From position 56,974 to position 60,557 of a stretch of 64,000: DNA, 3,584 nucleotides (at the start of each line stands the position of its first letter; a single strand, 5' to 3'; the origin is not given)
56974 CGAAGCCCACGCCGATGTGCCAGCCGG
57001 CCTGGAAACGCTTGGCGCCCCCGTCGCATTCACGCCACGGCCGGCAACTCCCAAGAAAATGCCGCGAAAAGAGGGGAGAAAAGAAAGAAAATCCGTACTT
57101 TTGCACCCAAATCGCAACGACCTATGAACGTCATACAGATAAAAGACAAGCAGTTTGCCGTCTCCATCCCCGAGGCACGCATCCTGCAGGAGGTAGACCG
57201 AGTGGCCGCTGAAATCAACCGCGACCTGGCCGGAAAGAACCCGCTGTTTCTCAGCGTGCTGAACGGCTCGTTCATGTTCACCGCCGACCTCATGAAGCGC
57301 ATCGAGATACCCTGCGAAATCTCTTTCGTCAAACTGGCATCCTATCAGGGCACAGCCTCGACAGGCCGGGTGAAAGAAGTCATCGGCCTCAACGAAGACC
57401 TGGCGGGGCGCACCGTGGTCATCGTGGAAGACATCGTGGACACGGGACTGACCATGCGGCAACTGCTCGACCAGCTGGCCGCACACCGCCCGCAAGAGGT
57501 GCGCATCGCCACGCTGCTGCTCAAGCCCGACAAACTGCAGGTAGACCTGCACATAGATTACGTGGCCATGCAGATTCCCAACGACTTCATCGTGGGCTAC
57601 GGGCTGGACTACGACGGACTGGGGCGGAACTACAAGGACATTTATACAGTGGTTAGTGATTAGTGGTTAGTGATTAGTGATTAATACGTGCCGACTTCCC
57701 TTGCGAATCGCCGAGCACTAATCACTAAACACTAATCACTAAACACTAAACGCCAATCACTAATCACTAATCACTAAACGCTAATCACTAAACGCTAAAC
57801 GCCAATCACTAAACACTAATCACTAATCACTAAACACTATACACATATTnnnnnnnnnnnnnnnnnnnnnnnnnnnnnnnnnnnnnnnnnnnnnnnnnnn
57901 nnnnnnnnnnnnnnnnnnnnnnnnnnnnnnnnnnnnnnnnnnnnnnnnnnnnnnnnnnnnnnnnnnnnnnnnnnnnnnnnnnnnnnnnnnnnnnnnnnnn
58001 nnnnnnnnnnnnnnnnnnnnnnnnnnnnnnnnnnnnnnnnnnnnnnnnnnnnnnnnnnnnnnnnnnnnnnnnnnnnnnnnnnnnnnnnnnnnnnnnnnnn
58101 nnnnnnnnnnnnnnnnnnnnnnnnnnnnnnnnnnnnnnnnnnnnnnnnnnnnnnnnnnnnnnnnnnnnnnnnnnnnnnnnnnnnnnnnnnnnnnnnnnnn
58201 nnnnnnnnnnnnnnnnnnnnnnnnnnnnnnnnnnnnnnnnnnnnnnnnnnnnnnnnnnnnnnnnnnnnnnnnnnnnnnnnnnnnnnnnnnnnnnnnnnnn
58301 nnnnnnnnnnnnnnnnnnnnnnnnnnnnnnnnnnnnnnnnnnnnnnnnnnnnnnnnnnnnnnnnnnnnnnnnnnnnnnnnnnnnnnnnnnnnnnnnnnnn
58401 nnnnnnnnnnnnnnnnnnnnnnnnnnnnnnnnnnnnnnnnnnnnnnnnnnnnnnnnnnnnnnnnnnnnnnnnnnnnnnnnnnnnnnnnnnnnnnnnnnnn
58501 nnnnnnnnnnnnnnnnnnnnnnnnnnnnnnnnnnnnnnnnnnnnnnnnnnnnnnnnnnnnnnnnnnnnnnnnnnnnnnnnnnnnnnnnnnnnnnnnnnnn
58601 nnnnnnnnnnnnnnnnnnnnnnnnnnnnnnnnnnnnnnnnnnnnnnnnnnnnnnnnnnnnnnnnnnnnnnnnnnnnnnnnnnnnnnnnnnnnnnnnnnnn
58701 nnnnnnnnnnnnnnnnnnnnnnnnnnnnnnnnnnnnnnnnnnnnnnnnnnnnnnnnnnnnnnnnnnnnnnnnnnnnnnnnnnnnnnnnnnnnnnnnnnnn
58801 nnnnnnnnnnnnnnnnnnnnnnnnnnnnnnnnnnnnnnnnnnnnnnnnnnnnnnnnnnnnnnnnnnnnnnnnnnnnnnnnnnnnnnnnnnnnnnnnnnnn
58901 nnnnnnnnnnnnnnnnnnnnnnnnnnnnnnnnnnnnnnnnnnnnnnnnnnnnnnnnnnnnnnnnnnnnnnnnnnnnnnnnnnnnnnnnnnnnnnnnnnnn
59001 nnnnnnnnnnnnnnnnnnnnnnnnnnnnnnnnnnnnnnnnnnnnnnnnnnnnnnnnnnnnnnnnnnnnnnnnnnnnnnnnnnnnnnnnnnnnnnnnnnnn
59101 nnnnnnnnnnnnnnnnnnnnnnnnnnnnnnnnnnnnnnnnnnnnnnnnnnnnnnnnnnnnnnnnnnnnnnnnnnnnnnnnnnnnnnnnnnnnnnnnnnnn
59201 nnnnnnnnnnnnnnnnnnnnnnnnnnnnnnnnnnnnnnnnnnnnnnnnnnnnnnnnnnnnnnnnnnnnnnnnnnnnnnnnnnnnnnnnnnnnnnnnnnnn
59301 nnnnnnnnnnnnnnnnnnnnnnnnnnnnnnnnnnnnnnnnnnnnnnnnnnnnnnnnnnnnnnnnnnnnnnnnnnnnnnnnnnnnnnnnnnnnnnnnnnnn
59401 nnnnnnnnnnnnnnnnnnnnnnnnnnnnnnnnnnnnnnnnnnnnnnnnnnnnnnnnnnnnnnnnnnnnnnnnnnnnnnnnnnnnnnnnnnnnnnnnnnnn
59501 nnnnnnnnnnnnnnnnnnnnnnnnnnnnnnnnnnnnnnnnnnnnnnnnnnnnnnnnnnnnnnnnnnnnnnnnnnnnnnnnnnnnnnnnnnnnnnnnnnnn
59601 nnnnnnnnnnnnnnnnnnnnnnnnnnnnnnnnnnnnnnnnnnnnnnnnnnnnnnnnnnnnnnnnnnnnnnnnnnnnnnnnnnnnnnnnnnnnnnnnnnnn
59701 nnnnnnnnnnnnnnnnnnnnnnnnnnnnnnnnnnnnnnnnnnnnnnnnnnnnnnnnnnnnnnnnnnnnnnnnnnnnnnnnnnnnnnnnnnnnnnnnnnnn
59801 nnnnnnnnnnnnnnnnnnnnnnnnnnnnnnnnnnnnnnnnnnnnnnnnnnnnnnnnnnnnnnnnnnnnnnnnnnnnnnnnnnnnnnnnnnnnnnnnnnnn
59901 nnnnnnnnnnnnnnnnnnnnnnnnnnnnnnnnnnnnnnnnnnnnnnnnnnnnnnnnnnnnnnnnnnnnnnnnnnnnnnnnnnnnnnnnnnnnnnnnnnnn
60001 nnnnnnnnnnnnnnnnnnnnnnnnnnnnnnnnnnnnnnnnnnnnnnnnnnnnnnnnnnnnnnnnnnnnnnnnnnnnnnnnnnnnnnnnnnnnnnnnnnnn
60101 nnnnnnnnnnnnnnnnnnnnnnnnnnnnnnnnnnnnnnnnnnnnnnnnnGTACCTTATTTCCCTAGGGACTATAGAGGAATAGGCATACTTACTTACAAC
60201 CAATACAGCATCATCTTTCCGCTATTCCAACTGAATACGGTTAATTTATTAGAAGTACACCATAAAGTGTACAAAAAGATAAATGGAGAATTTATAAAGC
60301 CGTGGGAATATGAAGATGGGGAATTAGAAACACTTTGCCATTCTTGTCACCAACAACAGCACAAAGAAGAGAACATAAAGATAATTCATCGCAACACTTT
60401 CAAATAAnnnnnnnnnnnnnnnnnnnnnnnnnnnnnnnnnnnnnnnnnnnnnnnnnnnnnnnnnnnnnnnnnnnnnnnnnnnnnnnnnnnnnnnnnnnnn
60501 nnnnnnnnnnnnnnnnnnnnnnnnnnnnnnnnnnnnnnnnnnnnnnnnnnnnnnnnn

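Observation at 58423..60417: Defence-like islet inside the hpt-adk-obgE-pgeF gene run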

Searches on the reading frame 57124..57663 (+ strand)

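Call 3: search_protein_families(library=pfam, proteins=[window:57124-57663:+], max_evalue=0.01)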
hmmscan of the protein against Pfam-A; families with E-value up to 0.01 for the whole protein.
window:57124-57663:+ (179 aa): 2 families
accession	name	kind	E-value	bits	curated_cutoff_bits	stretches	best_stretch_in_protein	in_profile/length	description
PF00156.33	Pribosyltran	-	3e-30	105.1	26.3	1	19-163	10-157/158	Phosphoribosyl transferase domain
PF14681.12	UPRTase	-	0.0095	15.9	27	0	66-137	91-164/206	Uracil phosphoribosyltransferase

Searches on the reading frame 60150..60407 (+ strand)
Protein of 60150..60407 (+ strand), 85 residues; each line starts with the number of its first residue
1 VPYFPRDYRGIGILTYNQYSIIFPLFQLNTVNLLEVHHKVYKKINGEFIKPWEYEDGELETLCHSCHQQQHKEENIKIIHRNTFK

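Call 8: search_protein_families(library=pfam, proteins=[window:60150-60407:+], max_evalue=10)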
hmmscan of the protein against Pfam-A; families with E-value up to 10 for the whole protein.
window:60150-60407:+ (85 aa): 1 family
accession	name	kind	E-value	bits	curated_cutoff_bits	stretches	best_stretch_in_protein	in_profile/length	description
PF01844.29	HNH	-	0.0025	18.3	21.4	1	32-73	12-47/47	HNH endonuclease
